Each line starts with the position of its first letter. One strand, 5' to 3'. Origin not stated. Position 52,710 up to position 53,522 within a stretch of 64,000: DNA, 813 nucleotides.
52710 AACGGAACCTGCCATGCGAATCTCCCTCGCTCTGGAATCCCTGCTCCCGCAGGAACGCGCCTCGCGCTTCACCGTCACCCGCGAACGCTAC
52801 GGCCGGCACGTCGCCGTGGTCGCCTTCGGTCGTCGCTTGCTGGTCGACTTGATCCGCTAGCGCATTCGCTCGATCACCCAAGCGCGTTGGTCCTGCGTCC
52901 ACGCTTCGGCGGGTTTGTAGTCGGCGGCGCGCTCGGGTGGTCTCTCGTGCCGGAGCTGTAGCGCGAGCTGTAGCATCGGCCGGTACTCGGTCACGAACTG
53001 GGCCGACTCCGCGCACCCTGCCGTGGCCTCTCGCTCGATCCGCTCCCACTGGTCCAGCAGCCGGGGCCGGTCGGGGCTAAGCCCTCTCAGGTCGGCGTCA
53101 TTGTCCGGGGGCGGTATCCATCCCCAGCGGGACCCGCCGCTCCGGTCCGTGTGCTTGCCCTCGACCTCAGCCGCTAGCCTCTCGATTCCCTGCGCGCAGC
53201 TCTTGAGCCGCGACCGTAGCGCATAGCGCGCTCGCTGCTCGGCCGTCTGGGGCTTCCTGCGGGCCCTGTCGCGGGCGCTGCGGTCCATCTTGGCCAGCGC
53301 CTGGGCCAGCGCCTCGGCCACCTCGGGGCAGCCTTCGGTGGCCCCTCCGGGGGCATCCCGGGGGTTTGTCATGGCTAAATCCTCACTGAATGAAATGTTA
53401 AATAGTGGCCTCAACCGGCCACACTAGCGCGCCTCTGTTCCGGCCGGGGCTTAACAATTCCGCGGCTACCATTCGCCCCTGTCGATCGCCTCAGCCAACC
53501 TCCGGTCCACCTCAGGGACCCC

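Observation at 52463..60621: Compact 8.2 kb tRNA-Met island with two recombinases and almost entirely uncharacterised cargo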

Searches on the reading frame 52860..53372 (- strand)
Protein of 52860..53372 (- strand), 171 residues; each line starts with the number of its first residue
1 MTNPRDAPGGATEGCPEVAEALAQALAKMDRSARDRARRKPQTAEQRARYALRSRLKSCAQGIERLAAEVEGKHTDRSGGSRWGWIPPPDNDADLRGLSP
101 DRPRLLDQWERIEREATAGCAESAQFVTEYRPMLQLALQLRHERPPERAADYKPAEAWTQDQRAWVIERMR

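Call 15: search_protein_families(library=pfam, max_evalue=0.01, proteins=[window:52860-53372:-])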
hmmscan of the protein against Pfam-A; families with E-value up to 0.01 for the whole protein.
window:52860-53372:- (171 aa): 0 families

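Call 16: search_protein_families(library=phrogs, max_evalue=0.01, proteins=[window:52860-53372:-])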
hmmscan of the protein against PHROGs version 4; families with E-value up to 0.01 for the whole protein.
window:52860-53372:- (171 aa): 0 families

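Call 17: search_protein_families(library=padloc, max_evalue=0.01, proteins=[window:52860-53372:-])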
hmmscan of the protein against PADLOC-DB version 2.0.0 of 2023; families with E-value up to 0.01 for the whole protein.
window:52860-53372:- (171 aa): 0 families

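Call 18: search_protein_families(library=ncbifam, max_evalue=0.01, proteins=[window:52860-53372:-])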
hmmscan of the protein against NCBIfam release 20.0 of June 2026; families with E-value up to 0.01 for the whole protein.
window:52860-53372:- (171 aa): 0 families

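Call 59: search_solved_structures(query=window:52860-53372:-, max_evalue=10)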
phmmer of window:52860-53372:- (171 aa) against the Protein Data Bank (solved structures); distinct sequences matched with E-value up to 10: 3.
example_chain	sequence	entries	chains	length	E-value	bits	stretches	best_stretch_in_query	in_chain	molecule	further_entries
9sgx_B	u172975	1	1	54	0.2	15.1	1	88-118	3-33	Peroxin 19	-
1cun_A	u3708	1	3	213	1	12.7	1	93-170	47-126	PROTEIN (ALPHA SPECTRIN)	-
8g9k_A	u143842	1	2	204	5.8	10.3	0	6-70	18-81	THR2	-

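Call 97: search_dna_similar(query=window:52860-53372:-, collection=phages, mode=protein, max_evalue=0.01, max_rows=10)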
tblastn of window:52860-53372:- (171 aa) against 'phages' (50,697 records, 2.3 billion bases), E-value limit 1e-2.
No match.
